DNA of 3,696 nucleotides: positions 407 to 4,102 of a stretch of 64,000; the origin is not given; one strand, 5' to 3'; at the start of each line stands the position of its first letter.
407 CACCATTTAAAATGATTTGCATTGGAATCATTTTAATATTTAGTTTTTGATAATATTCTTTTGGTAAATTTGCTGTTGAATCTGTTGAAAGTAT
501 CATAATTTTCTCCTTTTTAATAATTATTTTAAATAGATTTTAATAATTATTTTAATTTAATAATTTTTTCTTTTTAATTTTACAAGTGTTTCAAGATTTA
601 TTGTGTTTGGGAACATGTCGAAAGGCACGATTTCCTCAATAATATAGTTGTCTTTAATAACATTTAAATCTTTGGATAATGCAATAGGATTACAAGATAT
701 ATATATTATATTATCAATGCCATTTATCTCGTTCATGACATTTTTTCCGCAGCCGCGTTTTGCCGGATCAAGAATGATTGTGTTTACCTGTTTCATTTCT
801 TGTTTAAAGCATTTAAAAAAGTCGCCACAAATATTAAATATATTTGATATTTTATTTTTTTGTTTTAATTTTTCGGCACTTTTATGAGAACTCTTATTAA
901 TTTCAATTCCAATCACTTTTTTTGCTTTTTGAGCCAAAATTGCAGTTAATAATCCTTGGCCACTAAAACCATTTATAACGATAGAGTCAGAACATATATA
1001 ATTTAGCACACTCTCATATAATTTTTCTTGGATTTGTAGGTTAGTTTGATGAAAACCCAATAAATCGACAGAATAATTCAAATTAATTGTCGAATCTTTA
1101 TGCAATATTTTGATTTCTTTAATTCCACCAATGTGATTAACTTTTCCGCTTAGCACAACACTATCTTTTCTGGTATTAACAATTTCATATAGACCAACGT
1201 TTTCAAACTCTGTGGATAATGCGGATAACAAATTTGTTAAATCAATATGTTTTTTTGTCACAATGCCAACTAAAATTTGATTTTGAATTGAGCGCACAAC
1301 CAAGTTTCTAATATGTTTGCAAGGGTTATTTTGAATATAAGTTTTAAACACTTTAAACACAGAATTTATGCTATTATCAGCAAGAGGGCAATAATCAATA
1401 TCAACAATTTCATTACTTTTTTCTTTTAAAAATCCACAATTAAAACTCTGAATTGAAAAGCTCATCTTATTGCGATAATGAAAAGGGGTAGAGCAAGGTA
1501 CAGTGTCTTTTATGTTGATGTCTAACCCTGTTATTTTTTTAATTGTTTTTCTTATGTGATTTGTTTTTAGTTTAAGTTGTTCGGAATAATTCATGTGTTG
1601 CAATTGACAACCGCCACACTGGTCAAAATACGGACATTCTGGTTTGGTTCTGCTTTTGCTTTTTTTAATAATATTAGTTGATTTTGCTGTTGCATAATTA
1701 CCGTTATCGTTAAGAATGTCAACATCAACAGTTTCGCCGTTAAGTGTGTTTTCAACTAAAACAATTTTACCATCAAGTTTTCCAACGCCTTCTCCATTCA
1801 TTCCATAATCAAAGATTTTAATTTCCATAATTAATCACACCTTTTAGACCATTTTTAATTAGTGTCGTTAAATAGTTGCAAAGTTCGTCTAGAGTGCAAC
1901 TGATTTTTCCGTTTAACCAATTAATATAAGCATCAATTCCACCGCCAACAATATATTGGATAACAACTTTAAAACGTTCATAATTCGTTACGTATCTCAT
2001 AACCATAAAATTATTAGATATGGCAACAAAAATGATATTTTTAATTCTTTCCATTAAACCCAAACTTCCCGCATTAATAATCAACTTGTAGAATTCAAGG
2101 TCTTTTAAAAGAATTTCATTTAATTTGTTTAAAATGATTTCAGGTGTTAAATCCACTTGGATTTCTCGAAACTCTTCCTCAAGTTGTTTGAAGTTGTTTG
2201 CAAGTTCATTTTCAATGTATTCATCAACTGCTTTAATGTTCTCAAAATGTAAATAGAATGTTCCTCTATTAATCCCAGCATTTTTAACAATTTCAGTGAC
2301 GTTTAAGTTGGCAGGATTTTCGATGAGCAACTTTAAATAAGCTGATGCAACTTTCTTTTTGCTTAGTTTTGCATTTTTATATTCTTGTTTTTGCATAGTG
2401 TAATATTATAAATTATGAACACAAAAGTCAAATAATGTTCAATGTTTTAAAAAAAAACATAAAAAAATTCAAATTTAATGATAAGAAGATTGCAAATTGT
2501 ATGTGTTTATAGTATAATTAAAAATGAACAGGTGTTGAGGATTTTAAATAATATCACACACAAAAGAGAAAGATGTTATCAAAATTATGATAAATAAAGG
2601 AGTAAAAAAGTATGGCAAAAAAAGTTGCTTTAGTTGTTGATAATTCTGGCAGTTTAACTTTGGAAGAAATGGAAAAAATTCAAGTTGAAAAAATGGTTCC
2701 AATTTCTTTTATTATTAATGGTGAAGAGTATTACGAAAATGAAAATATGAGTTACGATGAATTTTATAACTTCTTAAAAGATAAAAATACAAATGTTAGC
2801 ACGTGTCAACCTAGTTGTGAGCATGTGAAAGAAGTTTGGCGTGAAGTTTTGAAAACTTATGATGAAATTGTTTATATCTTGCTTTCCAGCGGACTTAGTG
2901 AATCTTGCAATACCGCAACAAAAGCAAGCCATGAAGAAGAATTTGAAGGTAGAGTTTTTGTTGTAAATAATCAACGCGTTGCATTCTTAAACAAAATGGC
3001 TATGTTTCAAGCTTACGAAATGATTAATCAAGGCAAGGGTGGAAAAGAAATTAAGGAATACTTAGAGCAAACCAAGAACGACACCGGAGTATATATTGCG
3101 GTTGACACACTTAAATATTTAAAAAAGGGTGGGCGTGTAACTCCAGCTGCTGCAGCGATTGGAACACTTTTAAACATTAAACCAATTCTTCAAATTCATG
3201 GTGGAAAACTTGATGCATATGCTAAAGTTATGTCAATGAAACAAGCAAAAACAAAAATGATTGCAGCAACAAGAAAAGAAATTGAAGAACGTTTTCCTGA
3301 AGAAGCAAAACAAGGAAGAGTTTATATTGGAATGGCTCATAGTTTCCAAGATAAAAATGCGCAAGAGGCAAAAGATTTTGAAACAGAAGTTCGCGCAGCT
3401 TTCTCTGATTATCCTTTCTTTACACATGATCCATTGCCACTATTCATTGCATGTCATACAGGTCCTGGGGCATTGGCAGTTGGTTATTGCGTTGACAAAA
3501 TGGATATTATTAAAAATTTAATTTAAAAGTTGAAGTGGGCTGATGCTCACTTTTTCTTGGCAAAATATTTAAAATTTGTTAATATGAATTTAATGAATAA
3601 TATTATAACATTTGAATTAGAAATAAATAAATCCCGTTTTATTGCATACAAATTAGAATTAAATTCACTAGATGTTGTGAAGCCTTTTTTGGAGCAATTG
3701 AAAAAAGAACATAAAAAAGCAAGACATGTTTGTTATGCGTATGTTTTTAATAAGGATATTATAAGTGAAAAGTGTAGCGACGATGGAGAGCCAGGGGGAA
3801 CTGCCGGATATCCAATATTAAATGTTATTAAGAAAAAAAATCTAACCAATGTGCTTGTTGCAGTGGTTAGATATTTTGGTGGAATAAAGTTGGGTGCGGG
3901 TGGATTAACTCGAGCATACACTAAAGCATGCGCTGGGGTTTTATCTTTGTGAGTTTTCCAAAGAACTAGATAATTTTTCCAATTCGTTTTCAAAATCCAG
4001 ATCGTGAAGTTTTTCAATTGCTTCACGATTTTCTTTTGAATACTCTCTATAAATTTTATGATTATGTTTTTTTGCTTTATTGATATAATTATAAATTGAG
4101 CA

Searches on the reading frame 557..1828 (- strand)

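Call 45: search_protein_families(library=pfam, proteins=[window:557-1828:-], max_evalue=0.001)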
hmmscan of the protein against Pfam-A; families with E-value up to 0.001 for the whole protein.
window:557-1828:- (423 aa): 3 families
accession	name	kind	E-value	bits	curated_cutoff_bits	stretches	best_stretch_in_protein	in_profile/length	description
PF05958.17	tRNA_U5-meth_tr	-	3e-24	86.2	23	1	81-421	2-357/357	tRNA (Uracil-5-)-methyltransferase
PF01938.26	TRAM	-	2.9e-08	33.9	21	1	2-49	9-59/61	TRAM domain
PF13847.12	Methyltransf_31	-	5.1e-05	23.4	27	1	283-354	6-81/145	Methyltransferase domain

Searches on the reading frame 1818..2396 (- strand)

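Call 45: search_protein_families(library=pfam, proteins=[window:1818-2396:-], max_evalue=0.001)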
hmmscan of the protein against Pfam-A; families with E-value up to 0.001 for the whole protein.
window:1818-2396:- (192 aa): 3 families
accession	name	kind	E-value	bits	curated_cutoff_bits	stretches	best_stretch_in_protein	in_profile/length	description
PF14278.11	TetR_C_8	-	8.3e-06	26.3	26.1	1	85-182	3-103/103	Transcriptional regulator C-terminal region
PF00440.29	TetR_N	-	3.7e-05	23.9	24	1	28-54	13-40/47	Bacterial regulatory proteins, tetR family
PF19776.5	DUF6262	-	0.00092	19.8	29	0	11-70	14-72/110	Family of unknown function (DUF6262)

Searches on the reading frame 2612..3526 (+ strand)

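Call 45: search_protein_families(library=pfam, proteins=[window:2612-3526:+], max_evalue=0.001)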
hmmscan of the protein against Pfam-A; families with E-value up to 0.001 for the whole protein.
window:2612-3526:+ (304 aa): 1 family
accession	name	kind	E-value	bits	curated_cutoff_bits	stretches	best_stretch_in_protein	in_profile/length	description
PF02645.21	DegV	-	2.6e-58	198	27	1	4-293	1-278/280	Uncharacterised protein, DegV family COG1307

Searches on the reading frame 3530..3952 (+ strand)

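Call 39: search_protein_families(library=pfam, proteins=[window:3530-3952:+], max_evalue=0.001)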
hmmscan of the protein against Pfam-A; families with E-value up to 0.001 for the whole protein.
window:3530-3952:+ (140 aa): 1 family
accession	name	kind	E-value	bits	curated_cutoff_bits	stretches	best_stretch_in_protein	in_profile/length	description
PF01205.25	UPF0029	-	4.2e-38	130.1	27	1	34-137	2-106/107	Uncharacterized protein family UPF0029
